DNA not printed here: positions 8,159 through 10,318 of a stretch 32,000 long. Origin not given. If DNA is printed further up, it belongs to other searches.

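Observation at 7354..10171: Overlapping SIR2-like + double-domain KaiC-like ATPase operon: candidate undescribed NAD+-depleting defence system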

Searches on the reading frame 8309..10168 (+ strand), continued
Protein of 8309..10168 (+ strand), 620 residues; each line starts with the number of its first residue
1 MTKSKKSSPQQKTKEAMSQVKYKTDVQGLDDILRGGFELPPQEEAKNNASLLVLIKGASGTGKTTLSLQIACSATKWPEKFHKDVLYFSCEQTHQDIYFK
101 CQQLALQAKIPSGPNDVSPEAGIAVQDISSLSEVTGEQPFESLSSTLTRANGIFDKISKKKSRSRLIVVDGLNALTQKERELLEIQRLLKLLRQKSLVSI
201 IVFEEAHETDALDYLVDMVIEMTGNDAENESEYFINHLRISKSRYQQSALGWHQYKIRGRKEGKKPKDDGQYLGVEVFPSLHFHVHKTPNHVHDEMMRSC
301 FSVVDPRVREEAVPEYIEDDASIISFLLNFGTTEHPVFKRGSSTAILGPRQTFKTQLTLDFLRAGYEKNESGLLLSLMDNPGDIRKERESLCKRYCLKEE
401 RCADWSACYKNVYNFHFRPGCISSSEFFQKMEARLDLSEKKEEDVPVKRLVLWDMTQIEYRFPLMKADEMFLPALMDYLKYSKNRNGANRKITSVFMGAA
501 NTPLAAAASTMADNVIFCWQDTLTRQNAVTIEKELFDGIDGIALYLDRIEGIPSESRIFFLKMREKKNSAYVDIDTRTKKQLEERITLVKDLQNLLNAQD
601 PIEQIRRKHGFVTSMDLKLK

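Call 44: search_protein_families(library=padloc, proteins=[L008:12658-15135:-, L012:13722-15923:-, L033:5993-8041:+, L033:4722-5987:+, L005:3212-5167:+, L005:6507-8486:-, L006:4087-6120:-, L007:7172-8662:+, L035:12886-14475:+, L016:4454-6037:-], max_evalue=0.000001)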
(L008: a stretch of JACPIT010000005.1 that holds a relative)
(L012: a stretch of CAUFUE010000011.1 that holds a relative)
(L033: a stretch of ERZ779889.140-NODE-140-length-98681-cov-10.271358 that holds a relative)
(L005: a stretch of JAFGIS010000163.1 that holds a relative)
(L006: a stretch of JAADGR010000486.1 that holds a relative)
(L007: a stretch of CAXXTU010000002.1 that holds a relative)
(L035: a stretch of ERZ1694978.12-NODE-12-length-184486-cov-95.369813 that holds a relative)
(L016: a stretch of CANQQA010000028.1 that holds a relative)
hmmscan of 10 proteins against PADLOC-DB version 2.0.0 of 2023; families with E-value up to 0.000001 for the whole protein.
L008:12658-15135:- (826 aa): 0 families

L012:13722-15923:- (734 aa): 0 families

L033:5993-8041:+ (683 aa): 15 families
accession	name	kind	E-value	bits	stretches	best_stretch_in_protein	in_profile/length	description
PDLC04102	HerA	-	7.2e-228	756.1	1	1-681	8-645/654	-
PDLC04105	HerA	-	6.5e-79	264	1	2-680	11-560/576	-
PDLC04098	HerA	-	1.6e-74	249.7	1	3-674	13-667/686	-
PDLC04106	HerA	-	1e-72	243.7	1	3-674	7-647/667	-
PDLC04097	HerA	-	1.6e-70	236.5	2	435-674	359-612/618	-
PDLC02185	HerA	-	2.1e-54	183.3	2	483-675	388-581/585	-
PDLC02188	HerA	-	2.1e-52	176.7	2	393-673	279-560/578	-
PDLC04100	HerA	-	6.1e-51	171.8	2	486-675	388-574/580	-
PDLC04103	HerA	-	7e-48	161.3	2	452-674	354-575/579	-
PDLC04104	HerA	-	1.7e-40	137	1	452-681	131-362/379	-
PDLC04140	mad8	-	2.1e-22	78.1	2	484-654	140-298/314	mads_8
PDLC04101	HerA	-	1e-15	55.4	1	133-255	143-254/400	-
PDLC01055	HerA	-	1.2e-15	55.4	1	506-657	386-526/532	Type III coevolved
PDLC04107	HerA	-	4.6e-14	50.2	1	135-254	146-258/306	-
PDLC04099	HerA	-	4.1e-08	30.8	1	133-205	144-211/214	-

L033:4722-5987:+ (422 aa): 24 families
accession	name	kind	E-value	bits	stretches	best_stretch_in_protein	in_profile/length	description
PDLC04084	SIR2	-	1.8e-140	466.8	1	6-419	7-408/414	-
PDLC04090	SIR2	-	2.2e-86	288.7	1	21-416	21-413/426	-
PDLC04075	SIR2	-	1.6e-41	140.5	1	19-345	28-354/414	-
PDLC04093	SIR2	-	5e-41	139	1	42-349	22-316/395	-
PDLC02186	SIR2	-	1.5e-34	117.8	1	33-341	18-338/412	-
PDLC04079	SIR2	-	6.6e-34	115.2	1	44-337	51-355/430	-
PDLC04076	SIR2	-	8.6e-33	112.1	1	36-417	21-398/406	-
PDLC04085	SIR2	-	2.3e-31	107.1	1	98-336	124-379/463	-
PDLC04089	SIR2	-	2.3e-28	97.5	1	32-371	7-299/336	-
PDLC04094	SIR2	-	4.4e-28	96.6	1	56-340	44-297/399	-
PDLC04087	SIR2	-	5.3e-28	95.9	1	32-341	7-288/343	-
PDLC04088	SIR2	-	1.1e-26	91.9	1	167-337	169-326/390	-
PDLC04081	SIR2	-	1.2e-24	85.1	1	34-340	10-299/345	-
PDLC04082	SIR2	-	3.4e-23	80.1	1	29-339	3-286/345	-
PDLC02414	Aga_SIR2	-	4.9e-23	79.9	1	147-391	98-295/313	-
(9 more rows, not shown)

L005:3212-5167:+ (652 aa): 0 families

L005:6507-8486:- (660 aa): 2 families
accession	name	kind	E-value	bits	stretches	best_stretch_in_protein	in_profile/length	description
PDLC04647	PDC-M43B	-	4.8e-09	33.7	1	540-636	226-321/347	-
PDLC04650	PDC-M43B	-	6e-07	27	1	538-644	223-330/344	-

L006:4087-6120:- (678 aa): 0 families

L007:7172-8662:+ (497 aa): 2 families
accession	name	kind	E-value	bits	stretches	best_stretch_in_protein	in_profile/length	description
PDLC02759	SspA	-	4e-15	54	1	38-268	1-211/374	SspA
PDLC02657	DndA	-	1.4e-13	48.9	1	37-265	1-210/372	DndA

L035:12886-14475:+ (530 aa): 0 families

L016:4454-6037:- (528 aa): 0 families

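Call 63: search_protein_representatives(alignment_id=A1)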
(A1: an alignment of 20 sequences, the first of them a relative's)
Query: 20 sequences, 566 profile positions. Proteins with E-value up to 0.001 (for the whole library): 6422; up to 1e-10: 1911; up to 1e-30: 449. The best 150 are listed.
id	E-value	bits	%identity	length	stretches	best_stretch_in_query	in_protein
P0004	7.2e-223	757.5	-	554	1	18-563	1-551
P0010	7.4e-223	757.5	-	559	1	4-563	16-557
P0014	8.0e-217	737.6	-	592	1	8-563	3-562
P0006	9.7e-215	730.7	-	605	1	1-562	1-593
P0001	1.7e-211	720.0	-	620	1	3-561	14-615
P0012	7.1e-211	717.9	-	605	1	3-564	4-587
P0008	1.9e-207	706.6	-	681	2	268-565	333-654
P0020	2.6e-204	696.3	-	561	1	4-565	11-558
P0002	7.4e-200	681.6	-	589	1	1-552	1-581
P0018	8.4e-199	678.1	-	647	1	5-563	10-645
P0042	1.7e-194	663.8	-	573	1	7-561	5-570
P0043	4.0e-192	656.0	-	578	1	8-561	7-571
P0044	1.1e-190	651.2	-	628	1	4-562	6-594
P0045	2.8e-186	636.7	-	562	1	8-560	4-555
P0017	5.5e-186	635.8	-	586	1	9-553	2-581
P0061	4.5e-140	484.2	-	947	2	112-557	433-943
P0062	9.5e-140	483.1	-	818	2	76-558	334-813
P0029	4.4e-134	464.4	-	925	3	282-560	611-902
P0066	7.0e-134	463.7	-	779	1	10-559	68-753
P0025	3.9e-133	461.3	-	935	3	279-557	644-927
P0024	6.3e-132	457.3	-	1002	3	276-558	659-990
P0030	7.9e-128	443.8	-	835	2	116-524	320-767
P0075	1.1e-121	423.5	-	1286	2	102-528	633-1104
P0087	1.3e-113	396.8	-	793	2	65-555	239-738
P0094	1.1e-106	374.0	-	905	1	81-505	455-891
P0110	1.3e-84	301.1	-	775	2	8-282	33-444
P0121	5.8e-66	239.5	-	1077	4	114-548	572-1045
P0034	2.3e-59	217.8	-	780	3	99-278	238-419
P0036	2.4e-58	214.4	-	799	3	74-283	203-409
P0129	7.1e-57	209.5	-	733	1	8-480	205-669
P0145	1.1e-52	195.7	-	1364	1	23-519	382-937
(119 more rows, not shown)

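Call 64: search_protein_families(library=pfam, proteins=[P0145, P0075, P0121, P0129, P0094, P0061, P0062, P0087, P0110, P0066], max_evalue=0.0001)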
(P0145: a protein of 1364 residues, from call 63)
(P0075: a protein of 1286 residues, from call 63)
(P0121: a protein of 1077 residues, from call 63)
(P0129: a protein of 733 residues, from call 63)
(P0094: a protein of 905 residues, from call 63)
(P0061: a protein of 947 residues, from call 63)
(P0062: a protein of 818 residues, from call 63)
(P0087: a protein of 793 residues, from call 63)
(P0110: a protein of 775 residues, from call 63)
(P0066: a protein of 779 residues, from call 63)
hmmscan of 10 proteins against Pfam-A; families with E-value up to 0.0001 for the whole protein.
P0145 (1364 aa): 2 families
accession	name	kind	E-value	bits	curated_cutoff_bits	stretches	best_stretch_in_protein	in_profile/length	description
PF06745.19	ATPase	-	1.4e-39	136.2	26.6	2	376-628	8-221/231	KaiC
PF00149.33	Metallophos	-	3.5e-10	41.1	21.5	1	22-271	4-190/191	Calcineurin-like phosphoesterase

P0075 (1286 aa): 3 families
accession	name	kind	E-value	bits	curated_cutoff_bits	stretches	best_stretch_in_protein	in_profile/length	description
PF06745.19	ATPase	-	2.9e-10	40.4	26.6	1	645-778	95-229/231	KaiC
PF24883.2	NPHP3_N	-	6.7e-06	26.8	24.8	0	106-136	13-43/164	Nephrocystin 3, N-terminal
PF20720.3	nSTAND3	-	1.6e-05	25.1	27.2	1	113-162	15-61/155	Novel STAND NTPase 3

P0121 (1077 aa): 0 families

P0129 (733 aa): 4 families
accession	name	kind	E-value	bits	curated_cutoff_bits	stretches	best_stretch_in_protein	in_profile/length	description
PF06745.19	ATPase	-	5.6e-46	157.2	26.6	2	209-444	2-229/231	KaiC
PF05625.17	PAXNEB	-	1.1e-08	34.9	28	1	490-559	20-91/366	PAXNEB protein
PF13481.12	AAA_25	-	1.3e-07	31.9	27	1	231-369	33-170/195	AAA domain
PF03796.21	DnaB_C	-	8.9e-06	25.7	27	1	208-274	2-63/255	DnaB-like helicase C terminal domain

P0094 (905 aa): 0 families

P0061 (947 aa): 1 family
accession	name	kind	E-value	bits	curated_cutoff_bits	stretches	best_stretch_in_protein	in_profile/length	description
PF06745.19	ATPase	-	2.2e-10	40.8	26.6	1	461-568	120-229/231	KaiC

P0062 (818 aa): 5 families
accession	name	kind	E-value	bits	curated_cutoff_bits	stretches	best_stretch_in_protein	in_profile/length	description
PF06745.19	ATPase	-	5e-12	46.1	26.6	1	20-71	2-43/231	KaiC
PF13481.12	AAA_25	-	7e-10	39.3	27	1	44-110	30-93/195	AAA domain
PF03796.21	DnaB_C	-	2.9e-06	27.3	27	0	45-154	17-110/255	DnaB-like helicase C terminal domain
PF13086.12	AAA_11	-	3.4e-06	27.5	27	0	48-74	18-44/257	AAA domain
PF07088.17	GvpD_P-loop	-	5.7e-05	23.5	24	0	45-76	8-39/189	GvpD gas vesicle protein, P-loop domain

P0087 (793 aa): 1 family
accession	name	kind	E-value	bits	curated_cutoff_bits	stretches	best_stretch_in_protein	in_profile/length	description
PF06745.19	ATPase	-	2.4e-16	60.3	26.6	1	456-524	5-74/231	KaiC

P0110 (775 aa): 1 family
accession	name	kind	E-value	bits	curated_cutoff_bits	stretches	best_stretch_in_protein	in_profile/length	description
PF06745.19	ATPase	-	2.3e-15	57.1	26.6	1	499-658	8-165/231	KaiC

P0066 (779 aa): 1 family
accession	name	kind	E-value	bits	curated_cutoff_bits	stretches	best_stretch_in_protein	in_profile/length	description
PF06745.19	ATPase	-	1.3e-14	54.6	26.6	0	212-360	84-229/231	KaiC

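Call 65: find_related_loci(query=A1, collection=viral_contigs, flank=8000)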
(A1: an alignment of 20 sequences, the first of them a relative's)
Query A1 (620 aa) in viral_contigs; peptide patterns used: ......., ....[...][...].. (x = any residue, [..] = any of these).
6 stretches matched a pattern, but none encodes a relative of the query by tblastn (E <= 1e-3).

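Call 68: find_encoding_contigs(protein=P0002, flank=5000, max_places=3)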
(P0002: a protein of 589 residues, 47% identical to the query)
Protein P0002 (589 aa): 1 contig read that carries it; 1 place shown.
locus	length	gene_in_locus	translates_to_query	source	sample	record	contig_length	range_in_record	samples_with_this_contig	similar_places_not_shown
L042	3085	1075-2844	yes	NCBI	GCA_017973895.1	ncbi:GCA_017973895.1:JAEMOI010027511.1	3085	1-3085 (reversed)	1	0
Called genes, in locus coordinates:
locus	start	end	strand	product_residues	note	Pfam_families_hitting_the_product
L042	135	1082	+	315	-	PF13289:SIR2_2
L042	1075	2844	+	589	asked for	PF06745:ATPase, PF03796:DnaB_C (weak), PF13481:AAA_25 (faint), PF05729:NACHT (faint)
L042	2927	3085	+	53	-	?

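Call 69: find_encoding_contigs(protein=P0020, flank=10000, max_places=2)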
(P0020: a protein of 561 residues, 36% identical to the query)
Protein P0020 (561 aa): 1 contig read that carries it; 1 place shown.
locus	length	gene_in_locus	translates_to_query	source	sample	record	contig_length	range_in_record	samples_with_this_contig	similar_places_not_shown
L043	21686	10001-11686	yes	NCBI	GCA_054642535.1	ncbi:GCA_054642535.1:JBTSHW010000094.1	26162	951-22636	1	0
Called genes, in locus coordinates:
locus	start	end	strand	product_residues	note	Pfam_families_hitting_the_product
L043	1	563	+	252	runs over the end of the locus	-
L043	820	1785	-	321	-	-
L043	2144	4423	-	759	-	PF12708:Pect-lyase_RHGA_epim, PF12218:End_N_terminal (faint), PF13229:Beta_helix, PF12708:Pect-lyase_RHGA_epim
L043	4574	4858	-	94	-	PF00326:Peptidase_S9, PF20434:BD-FAE (weak)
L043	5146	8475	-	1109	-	-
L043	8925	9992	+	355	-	PF13289:SIR2_2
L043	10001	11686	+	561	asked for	PF06745:ATPase, PF13191:AAA_16 (faint), PF13481:AAA_25 (faint)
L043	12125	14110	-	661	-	PF01120:Alpha_L_fucos, PF14871:GHL6 (weak), PF13385:Laminin_G_3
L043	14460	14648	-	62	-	PF14070:YjfB_motility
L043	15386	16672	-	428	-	PF00989:PAS, PF08448:PAS_4, PF13188:PAS_8, PF13426:PAS_9, PF00512:HisKA, PF02518:HATPase_c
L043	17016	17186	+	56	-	PF20598:DUF6795 (weak)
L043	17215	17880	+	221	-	-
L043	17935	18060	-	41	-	-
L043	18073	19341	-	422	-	PF13088:BNR_2, PF15902:Sortilin-Vps10 (faint)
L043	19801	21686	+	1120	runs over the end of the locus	-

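Call 70: find_encoding_contigs(protein=P0014, flank=10000, max_places=2)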
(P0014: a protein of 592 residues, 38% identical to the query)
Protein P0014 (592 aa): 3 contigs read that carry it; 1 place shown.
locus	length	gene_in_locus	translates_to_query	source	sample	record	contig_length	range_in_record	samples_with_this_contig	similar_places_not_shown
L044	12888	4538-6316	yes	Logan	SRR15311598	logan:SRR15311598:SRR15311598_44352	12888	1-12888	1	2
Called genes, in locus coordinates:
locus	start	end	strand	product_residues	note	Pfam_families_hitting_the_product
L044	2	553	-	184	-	?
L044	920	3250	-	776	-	PF18582:HZS_alpha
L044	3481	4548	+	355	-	PF13289:SIR2_2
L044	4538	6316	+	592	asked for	PF03796:DnaB_C (weak), PF06745:ATPase, PF13191:AAA_16 (weak), PF13401:AAA_22 (faint), PF13481:AAA_25, PF24883:NPHP3_N (weak)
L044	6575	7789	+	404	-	-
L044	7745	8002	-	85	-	PF00929:RNase_T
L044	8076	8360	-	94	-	-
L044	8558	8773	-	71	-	PF15919:HicB_lk_antitox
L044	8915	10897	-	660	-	-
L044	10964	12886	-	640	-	?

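Call 71: find_encoding_contigs(protein=P0032, flank=10000, max_places=2)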
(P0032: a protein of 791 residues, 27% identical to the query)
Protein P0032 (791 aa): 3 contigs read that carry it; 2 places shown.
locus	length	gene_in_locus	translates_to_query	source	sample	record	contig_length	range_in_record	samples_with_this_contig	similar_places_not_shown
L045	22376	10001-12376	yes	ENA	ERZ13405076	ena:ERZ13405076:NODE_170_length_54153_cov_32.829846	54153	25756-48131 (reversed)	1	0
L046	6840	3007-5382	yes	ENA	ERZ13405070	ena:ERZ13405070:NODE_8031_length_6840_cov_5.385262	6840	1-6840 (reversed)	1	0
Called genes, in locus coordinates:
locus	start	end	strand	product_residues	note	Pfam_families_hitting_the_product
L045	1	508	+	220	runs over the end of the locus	-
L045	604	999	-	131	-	-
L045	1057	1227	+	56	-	-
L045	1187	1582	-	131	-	-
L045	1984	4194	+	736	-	PF02534:T4SS-DNA_transf, PF10412:TrwB_AAD_bind, PF12696:TraG-D_C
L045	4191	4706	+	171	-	PF00959:Phage_lysozyme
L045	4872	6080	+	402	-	PF13102:Phage_int_SAM_5, PF00589:Phage_integrase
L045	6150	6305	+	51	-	-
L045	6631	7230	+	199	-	PF02357:NusG (faint)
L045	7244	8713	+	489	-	PF12954:DUF3843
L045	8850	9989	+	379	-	PF13289:SIR2_2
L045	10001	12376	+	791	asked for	-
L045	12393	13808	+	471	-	PF00149:Metallophos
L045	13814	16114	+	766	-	PF13589:HATPase_c_3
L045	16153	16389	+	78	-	-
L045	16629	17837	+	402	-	PF01370:Epimerase (faint), PF02719:Polysacc_synt_2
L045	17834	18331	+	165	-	PF00132:Hexapep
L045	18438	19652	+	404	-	PF01041:DegT_DnrJ_EryC1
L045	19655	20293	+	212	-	PF17836:PglD_N, PF25084:LbH_EIF2B (weak), PF25087:GMPPB_C (weak), PF00132:Hexapep, PF14602:Hexapep_2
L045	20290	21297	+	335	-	PF03102:NeuB, PF08666:SAF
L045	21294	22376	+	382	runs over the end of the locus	PF02350:Epimerase_2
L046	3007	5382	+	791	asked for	-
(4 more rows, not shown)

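Call 72: find_encoding_contigs(protein=P0038, flank=10000, max_places=2)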
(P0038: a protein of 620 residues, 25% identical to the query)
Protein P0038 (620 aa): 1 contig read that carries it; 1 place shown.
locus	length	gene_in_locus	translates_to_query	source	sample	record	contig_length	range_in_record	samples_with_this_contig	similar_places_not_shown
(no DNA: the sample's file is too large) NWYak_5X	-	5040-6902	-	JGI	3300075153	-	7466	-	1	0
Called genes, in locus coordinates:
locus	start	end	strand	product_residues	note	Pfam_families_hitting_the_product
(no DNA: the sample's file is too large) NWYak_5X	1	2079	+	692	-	?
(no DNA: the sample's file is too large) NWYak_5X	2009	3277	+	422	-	PF00595:PDZ (weak), PF13180:PDZ_2 (faint), PF17820:PDZ_6 (weak), PF03572:Peptidase_S41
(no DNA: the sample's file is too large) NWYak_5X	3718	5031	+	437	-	PF24391:HD-CE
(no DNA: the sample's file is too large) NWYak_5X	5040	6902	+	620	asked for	PF06745:ATPase (weak), PF13481:AAA_25 (faint), PF13191:AAA_16, PF25199:nSTAND_NTPase5 (weak), PF00004:AAA (faint), PF06745:ATPase (weak)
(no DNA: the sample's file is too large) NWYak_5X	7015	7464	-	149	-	?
